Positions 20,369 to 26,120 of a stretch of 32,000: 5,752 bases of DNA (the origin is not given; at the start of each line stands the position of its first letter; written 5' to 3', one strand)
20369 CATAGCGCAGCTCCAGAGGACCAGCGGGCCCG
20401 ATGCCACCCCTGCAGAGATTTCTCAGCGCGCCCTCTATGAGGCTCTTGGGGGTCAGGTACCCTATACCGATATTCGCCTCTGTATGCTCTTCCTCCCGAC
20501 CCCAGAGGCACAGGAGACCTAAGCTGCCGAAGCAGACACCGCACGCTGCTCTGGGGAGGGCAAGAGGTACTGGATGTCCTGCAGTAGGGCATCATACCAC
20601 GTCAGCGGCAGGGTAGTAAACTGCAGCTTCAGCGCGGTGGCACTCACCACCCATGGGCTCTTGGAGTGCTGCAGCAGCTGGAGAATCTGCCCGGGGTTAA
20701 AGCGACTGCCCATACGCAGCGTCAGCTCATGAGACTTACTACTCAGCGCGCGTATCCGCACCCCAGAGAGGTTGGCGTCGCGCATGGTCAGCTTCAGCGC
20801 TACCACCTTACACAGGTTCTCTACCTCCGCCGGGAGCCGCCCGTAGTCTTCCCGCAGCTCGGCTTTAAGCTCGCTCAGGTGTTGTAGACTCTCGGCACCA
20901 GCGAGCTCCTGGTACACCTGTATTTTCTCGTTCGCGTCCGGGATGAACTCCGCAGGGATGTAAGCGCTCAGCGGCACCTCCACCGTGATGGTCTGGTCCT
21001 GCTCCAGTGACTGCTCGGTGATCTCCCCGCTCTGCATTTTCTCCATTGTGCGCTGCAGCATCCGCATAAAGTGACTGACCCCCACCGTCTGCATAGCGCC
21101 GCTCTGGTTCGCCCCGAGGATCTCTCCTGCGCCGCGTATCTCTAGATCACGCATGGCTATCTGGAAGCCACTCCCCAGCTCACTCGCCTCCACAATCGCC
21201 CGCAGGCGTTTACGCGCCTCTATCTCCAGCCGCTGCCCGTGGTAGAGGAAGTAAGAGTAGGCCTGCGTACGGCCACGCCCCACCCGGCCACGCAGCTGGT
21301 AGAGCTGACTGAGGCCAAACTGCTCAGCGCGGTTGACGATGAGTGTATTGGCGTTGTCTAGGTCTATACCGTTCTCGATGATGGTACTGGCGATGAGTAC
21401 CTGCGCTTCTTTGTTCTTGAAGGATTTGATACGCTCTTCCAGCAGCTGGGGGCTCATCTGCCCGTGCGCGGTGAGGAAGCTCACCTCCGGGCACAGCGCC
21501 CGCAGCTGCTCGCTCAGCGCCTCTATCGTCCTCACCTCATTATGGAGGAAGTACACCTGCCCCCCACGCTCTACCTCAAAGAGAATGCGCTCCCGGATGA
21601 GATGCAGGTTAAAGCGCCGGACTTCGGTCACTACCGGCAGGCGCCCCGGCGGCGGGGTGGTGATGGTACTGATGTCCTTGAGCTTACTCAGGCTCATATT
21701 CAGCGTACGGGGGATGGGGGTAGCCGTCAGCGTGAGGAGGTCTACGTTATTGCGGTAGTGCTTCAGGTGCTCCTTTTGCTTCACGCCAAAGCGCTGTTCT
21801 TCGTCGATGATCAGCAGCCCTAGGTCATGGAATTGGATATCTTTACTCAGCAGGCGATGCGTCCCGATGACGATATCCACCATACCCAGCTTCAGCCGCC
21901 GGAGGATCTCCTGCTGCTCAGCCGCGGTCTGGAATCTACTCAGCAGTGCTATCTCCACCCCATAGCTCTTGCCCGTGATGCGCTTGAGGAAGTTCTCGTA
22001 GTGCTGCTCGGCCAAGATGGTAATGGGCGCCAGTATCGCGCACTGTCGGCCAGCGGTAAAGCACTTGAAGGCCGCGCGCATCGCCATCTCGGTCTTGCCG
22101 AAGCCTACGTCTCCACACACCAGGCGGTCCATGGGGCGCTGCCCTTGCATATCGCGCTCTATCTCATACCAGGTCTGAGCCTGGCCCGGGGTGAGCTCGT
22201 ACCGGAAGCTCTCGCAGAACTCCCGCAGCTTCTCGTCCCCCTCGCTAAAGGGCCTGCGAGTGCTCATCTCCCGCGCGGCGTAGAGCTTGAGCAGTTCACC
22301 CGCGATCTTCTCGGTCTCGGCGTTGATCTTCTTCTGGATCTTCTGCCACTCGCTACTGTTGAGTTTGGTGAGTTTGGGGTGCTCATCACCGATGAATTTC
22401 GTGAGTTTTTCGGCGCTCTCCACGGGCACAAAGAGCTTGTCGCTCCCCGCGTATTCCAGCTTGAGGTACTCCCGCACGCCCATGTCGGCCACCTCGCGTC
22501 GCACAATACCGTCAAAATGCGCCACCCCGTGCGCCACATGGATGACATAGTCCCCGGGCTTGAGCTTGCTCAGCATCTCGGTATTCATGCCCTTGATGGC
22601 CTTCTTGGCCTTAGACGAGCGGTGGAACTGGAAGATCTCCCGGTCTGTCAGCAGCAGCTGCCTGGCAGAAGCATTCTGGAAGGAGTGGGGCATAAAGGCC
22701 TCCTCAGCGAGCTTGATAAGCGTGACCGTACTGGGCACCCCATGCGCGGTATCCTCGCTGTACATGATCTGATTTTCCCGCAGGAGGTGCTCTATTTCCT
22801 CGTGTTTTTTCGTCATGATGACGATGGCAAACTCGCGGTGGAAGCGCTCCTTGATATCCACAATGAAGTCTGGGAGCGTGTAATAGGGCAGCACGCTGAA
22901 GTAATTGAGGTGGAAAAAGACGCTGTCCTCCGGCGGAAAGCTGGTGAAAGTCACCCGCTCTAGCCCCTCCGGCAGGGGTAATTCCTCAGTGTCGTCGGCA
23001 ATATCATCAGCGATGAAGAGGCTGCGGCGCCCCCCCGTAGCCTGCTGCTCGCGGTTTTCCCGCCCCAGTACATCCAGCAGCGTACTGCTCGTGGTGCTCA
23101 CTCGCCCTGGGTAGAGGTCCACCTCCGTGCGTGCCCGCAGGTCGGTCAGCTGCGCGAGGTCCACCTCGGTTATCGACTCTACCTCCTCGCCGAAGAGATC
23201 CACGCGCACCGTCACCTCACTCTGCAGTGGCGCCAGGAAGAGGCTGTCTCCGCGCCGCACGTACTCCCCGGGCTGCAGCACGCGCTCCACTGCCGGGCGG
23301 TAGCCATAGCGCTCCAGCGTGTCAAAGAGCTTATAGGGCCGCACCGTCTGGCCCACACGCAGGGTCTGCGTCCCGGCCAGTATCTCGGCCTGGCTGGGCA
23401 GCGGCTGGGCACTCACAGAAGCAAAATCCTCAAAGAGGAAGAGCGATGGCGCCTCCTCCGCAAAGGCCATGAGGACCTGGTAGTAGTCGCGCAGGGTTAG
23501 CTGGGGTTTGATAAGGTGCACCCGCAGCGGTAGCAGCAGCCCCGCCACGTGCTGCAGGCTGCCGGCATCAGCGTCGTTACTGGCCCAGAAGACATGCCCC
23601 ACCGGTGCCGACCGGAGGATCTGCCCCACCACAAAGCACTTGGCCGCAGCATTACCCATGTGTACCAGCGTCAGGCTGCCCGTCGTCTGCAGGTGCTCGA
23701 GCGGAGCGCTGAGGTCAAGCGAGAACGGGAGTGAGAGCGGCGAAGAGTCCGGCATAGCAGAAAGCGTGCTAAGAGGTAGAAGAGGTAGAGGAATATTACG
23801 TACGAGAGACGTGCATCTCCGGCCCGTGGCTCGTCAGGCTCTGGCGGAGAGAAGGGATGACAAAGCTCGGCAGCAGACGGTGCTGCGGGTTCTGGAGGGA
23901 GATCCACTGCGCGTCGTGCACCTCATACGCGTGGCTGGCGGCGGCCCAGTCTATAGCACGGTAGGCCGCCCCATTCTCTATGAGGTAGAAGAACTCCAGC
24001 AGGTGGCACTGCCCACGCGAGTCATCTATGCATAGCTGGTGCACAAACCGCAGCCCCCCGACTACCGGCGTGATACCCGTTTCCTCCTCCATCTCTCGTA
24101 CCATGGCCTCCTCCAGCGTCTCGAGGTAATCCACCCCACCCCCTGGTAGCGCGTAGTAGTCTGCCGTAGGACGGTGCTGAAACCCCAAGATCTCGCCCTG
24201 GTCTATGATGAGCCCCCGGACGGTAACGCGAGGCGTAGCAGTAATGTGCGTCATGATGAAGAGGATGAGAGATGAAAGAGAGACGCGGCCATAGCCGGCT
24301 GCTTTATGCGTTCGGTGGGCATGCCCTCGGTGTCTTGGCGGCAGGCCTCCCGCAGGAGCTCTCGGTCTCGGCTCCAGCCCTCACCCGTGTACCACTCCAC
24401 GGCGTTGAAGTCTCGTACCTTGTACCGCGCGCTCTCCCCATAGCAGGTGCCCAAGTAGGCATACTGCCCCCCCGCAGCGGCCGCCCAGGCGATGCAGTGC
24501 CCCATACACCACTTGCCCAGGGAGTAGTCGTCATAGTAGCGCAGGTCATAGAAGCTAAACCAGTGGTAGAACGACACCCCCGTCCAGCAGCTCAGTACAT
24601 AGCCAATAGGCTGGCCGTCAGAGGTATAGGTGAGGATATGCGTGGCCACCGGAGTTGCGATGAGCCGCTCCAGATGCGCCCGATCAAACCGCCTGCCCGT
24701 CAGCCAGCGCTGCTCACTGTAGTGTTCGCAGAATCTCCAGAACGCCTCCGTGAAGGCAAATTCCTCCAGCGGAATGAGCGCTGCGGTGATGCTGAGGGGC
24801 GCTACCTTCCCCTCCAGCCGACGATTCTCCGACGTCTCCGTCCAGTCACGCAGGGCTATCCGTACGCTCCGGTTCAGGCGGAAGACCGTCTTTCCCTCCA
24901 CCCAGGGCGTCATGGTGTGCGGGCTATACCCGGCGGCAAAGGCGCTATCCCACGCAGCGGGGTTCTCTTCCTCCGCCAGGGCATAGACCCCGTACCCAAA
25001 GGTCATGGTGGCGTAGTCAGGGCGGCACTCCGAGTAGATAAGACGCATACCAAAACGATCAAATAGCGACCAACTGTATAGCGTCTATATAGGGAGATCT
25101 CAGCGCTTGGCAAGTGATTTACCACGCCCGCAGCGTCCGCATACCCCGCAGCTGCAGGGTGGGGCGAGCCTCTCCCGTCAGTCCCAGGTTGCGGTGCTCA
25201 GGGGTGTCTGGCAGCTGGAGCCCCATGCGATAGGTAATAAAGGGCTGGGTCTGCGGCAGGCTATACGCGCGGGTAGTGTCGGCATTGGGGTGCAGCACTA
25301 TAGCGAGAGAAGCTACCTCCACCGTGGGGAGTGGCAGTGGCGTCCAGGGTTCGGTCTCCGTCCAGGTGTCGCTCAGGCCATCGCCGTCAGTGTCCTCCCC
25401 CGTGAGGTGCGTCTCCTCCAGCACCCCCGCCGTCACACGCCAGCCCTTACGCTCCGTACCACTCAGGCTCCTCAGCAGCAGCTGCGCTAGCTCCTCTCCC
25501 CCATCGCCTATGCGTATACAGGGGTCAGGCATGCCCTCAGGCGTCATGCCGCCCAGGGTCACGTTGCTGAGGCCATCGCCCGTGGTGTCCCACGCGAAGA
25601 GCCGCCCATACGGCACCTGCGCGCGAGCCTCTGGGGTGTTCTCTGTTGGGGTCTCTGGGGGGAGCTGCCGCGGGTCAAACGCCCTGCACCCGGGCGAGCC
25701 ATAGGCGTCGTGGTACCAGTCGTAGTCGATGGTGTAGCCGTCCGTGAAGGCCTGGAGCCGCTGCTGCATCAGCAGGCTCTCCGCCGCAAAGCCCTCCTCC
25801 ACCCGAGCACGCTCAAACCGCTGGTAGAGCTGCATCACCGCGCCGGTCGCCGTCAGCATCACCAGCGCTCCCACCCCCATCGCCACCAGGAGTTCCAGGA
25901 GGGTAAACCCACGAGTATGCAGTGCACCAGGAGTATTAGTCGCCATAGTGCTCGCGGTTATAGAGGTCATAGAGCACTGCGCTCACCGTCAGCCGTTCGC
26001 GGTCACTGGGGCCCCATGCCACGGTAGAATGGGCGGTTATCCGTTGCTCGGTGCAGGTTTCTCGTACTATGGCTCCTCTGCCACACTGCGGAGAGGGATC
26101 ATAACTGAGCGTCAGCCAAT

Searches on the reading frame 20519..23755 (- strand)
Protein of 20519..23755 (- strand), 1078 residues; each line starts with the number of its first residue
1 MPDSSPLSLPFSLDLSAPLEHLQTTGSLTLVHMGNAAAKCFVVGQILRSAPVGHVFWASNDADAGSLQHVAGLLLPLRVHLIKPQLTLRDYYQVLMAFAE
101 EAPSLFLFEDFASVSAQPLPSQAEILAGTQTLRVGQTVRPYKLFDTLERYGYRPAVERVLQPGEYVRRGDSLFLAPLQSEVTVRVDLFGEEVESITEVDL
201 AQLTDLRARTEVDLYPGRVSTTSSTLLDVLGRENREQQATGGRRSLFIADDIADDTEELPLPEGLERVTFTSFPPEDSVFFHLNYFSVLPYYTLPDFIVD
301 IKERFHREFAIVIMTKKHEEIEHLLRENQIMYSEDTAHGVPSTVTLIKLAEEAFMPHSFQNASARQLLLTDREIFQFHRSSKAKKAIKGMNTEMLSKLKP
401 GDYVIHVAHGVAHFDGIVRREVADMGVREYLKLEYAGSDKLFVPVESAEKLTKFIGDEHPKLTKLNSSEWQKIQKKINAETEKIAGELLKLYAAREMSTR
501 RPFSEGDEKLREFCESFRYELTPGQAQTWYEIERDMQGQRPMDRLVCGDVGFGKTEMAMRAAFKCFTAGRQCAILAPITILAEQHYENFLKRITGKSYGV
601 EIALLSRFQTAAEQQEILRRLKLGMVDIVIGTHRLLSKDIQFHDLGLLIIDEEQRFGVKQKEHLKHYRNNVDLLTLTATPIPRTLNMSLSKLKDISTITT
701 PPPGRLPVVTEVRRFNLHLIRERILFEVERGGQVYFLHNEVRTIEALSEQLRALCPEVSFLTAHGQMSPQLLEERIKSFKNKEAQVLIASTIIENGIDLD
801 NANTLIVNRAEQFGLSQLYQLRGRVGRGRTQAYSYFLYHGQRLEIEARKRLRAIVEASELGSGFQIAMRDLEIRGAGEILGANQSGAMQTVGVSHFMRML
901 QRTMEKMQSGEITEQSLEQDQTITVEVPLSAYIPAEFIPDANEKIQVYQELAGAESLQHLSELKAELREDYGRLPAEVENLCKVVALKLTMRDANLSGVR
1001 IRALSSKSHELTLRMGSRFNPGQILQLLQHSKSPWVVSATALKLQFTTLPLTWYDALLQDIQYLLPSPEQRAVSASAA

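Call 17: search_protein_families(library=pfam, proteins=[window:20519-23755:-])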
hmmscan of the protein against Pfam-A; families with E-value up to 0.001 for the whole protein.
window:20519-23755:- (1078 aa): 7 families
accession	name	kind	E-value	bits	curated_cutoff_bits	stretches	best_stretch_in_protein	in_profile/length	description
PF00270.35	DEAD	-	1.6e-23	83.7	26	1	522-685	1-164/167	DEAD/DEAH box helicase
PF00271.37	Helicase_C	-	6.2e-19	68.7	23.5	1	724-827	10-108/110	Helicase conserved C-terminal domain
PF03461.20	TRCF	-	1.1e-18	67.8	25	1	928-1000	2-74/95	TRCF domain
PF02559.22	CarD_TRCF_RID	-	7.2e-18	64.9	23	1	398-455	1-57/57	CarD-like/TRCF RID domain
PF17757.6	UvrB_inter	-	4.1e-13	49.7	22.9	1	132-217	3-88/91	UvrB interaction domain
PF04851.21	ResIII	-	1.5e-09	38.4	22.5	1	519-680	2-162/164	Type III restriction enzyme, res subunit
PF22590.2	Cas3-like_C_2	-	1.9e-05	25.3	27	1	731-829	2-105/106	CRISPR-associated nuclease/helicase Cas3, C-terminal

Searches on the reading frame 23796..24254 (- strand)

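Call 17: search_protein_families(library=pfam, proteins=[window:23796-24254:-])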
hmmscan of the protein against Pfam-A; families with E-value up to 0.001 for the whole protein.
window:23796-24254:- (152 aa): 1 family
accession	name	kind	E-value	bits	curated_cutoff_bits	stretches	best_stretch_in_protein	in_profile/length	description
PF00293.34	NUDIX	-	8.9e-14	52.1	21.1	1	8-123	2-118/134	NUDIX domain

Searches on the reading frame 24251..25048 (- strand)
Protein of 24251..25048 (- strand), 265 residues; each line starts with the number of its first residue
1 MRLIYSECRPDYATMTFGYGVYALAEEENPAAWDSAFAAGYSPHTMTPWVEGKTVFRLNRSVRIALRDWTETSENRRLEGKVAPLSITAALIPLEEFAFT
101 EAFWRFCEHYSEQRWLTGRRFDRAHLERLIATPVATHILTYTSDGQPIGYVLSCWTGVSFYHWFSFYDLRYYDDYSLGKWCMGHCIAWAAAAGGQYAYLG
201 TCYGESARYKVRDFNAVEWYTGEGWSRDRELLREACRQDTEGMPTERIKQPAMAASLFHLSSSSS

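Call 17: search_protein_families(library=pfam, proteins=[window:24251-25048:-])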
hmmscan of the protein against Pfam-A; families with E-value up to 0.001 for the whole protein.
window:24251-25048:- (265 aa): 2 families
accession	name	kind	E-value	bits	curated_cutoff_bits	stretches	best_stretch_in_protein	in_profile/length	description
PF13480.13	Acetyltransf_6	-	2.5e-12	47.6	22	1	97-210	28-142/143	Acetyltransferase (GNAT) domain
PF04377.21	ATE_C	-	0.00053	21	25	1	126-203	27-103/122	Arginine-tRNA-protein transferase, C terminus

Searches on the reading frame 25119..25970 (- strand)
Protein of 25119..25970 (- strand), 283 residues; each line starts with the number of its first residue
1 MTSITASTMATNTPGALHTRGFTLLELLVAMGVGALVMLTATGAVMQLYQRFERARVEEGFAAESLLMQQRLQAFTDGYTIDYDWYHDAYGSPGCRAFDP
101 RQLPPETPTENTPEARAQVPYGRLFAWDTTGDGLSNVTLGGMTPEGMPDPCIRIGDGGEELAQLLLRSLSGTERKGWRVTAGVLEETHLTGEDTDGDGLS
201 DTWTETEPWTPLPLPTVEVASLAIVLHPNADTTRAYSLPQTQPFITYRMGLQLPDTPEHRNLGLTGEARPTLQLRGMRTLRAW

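Call 17: search_protein_families(library=pfam, proteins=[window:25119-25970:-])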
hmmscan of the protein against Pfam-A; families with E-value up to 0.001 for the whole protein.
window:25119-25970:- (283 aa): 1 family
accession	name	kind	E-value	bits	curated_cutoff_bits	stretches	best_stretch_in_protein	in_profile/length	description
PF07963.17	N_methyl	-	2e-06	27.6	21.2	1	20-41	5-26/27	Prokaryotic N-terminal methylation motif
